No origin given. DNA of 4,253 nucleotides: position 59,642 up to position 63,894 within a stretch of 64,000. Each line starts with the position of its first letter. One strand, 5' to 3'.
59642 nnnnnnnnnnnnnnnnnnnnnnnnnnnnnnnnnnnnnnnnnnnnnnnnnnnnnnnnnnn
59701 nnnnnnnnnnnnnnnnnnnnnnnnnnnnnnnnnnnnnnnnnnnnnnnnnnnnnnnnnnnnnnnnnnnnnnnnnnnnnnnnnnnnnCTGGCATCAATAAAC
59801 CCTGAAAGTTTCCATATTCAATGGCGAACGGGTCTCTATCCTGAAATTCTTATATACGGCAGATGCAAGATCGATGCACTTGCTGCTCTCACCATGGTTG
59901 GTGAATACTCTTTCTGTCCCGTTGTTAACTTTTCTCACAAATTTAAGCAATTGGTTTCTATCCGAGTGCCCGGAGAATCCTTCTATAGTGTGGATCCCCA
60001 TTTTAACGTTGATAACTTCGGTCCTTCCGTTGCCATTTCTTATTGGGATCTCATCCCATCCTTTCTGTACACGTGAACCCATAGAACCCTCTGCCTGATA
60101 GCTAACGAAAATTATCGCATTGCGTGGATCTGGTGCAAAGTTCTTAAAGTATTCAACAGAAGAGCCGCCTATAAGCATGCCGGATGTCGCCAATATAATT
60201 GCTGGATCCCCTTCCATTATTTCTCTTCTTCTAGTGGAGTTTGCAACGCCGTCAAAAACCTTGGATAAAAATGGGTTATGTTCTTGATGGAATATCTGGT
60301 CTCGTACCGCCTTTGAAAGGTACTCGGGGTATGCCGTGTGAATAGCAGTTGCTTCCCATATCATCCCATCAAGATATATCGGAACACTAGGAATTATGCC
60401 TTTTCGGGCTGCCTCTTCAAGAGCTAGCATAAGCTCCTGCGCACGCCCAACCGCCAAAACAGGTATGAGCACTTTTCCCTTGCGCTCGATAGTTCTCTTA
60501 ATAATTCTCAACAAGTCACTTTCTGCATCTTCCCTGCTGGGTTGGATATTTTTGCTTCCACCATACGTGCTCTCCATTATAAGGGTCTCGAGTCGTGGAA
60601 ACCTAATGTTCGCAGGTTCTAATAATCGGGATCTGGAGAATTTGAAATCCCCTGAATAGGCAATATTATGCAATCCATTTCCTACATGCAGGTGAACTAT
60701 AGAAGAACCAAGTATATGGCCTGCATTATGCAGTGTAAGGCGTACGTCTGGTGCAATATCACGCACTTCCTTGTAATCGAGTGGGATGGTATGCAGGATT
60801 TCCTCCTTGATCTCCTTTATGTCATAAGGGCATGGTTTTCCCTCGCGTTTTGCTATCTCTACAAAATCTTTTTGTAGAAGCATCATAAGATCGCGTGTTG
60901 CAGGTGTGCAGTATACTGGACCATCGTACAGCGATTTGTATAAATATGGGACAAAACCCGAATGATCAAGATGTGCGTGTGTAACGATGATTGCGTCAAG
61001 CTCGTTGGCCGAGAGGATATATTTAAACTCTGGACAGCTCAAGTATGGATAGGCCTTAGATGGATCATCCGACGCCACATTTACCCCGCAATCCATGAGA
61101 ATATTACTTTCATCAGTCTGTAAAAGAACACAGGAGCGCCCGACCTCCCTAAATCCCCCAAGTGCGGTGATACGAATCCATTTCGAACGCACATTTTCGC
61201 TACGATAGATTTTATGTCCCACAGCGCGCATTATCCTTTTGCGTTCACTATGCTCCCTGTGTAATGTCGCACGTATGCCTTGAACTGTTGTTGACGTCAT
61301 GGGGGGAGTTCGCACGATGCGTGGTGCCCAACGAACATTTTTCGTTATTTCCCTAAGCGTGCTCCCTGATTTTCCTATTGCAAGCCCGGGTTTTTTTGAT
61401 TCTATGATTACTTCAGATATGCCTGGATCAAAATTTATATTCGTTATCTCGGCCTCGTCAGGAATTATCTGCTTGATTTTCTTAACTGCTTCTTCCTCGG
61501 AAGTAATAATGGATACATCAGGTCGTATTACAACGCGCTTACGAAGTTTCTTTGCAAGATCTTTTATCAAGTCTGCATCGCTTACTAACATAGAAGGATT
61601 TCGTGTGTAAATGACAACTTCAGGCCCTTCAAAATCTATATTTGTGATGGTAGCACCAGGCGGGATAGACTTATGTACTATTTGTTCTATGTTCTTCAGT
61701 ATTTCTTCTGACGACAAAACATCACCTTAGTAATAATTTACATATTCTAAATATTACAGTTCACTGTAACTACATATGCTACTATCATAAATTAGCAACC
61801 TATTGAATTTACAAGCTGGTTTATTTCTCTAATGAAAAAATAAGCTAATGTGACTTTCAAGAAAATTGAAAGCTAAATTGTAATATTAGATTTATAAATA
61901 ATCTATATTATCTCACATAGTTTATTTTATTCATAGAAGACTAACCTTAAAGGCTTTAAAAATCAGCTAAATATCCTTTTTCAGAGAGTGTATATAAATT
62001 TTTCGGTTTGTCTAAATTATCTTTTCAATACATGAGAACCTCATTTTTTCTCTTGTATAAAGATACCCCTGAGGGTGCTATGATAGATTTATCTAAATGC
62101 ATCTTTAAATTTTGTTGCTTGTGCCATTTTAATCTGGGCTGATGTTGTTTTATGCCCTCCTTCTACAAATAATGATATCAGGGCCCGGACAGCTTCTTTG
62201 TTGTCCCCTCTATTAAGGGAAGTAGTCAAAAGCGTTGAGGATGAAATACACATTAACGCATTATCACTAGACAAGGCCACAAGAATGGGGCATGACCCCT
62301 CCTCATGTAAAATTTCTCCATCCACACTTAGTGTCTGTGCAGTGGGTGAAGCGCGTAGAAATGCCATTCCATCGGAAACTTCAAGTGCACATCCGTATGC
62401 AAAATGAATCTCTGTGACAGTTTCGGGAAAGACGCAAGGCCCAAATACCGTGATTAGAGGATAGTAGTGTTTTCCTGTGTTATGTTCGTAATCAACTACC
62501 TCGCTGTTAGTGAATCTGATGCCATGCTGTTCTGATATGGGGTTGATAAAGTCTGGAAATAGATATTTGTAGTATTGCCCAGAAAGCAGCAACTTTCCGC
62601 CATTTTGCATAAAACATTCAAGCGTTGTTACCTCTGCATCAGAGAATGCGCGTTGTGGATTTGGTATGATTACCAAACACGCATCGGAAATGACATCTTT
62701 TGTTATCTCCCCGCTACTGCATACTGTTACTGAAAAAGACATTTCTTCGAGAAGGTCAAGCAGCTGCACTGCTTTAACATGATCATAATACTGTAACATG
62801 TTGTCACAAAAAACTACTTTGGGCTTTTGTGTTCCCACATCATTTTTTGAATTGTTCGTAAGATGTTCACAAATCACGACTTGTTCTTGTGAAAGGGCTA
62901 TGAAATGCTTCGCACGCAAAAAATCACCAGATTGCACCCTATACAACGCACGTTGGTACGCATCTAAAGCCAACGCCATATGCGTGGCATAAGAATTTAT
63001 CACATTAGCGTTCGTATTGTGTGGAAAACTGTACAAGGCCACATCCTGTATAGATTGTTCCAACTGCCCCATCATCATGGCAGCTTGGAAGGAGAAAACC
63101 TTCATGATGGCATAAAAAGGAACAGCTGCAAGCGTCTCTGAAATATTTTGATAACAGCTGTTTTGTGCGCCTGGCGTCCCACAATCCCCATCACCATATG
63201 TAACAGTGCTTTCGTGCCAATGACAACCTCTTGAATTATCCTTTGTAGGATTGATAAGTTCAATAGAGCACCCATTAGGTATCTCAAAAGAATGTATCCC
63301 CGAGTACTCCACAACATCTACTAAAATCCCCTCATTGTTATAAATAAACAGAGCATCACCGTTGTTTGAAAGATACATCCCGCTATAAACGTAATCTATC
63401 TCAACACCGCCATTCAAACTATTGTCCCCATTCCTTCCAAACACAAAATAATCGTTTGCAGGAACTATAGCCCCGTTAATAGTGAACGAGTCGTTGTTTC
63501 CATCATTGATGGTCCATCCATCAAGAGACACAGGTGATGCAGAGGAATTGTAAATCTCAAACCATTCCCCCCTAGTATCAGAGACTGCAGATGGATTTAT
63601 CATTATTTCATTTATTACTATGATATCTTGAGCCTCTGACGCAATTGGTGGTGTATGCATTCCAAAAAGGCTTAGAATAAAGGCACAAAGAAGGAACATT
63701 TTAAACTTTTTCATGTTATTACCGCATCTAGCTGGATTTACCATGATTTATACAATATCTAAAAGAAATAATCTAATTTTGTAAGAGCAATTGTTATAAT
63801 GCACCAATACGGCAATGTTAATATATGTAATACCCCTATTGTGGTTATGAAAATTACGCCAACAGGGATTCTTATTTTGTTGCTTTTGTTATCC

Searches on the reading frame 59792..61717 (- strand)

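Call 44: search_protein_families(library=pfam, proteins=[window:59792-61717:-], max_evalue=0.001)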
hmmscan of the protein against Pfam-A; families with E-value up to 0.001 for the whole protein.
window:59792-61717:- (641 aa): 8 families
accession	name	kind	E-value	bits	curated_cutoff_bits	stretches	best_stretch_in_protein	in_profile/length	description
PF10996.14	Beta-Casp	-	4.8e-31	108.2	27.7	1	426-549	1-119/120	Beta-Casp domain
PF17214.9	KH_TffA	-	2.4e-29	101.6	22.6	1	4-70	1-67/68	Transcription termination factor FttA, KH domain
PF07521.17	RMMBL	-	4.7e-16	59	21.6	1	569-631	2-62/63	Zn-dependent metallo-hydrolase RNA specificity domain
PF00753.33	Lactamase_B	-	4.1e-14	53.4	22.7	1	193-389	5-167/196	Metallo-beta-lactamase superfamily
PF16661.11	Lactamase_B_6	-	6.3e-12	45.7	27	1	198-371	1-175/193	Metallo-beta-lactamase superfamily domain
PF12706.13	Lactamase_B_2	-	4.5e-08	33.4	27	1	205-362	2-147/200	Beta-lactamase superfamily domain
PF07650.23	KH_2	-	1.1e-05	25.6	22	1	82-129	7-55/78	KH domain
PF13483.12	Lactamase_B_3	-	0.00092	19.7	24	0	192-253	5-50/160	Beta-lactamase superfamily domain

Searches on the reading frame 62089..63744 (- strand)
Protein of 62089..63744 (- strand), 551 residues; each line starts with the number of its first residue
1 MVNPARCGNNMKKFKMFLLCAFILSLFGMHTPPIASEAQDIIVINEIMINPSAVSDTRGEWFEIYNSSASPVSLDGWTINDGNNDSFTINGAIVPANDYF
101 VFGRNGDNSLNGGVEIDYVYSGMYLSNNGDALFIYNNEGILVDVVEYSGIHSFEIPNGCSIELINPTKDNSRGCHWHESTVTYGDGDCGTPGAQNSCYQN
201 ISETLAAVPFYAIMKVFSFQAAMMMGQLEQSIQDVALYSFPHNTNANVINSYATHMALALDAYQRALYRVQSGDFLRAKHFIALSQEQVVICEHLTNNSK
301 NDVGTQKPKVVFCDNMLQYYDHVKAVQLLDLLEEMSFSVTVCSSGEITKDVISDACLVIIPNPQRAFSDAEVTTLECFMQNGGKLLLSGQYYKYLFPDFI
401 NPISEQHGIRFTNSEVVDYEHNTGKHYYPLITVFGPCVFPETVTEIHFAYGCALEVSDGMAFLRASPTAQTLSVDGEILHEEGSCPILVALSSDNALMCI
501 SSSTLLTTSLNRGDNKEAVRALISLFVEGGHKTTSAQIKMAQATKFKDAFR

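Call 19: search_protein_families(library=pfam, proteins=[window:62089-63744:-], max_evalue=0.00001)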
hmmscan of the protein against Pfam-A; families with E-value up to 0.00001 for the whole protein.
window:62089-63744:- (551 aa): 2 families
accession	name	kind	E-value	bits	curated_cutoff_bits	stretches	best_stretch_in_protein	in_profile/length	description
PF00932.25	LTD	-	4.6e-18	66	34.3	1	37-148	3-108/109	Lamin Tail Domain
PF23355.1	IFT52_GIFT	-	2.7e-07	30.4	27.2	1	336-419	28-111/246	IFT52 GIFT domain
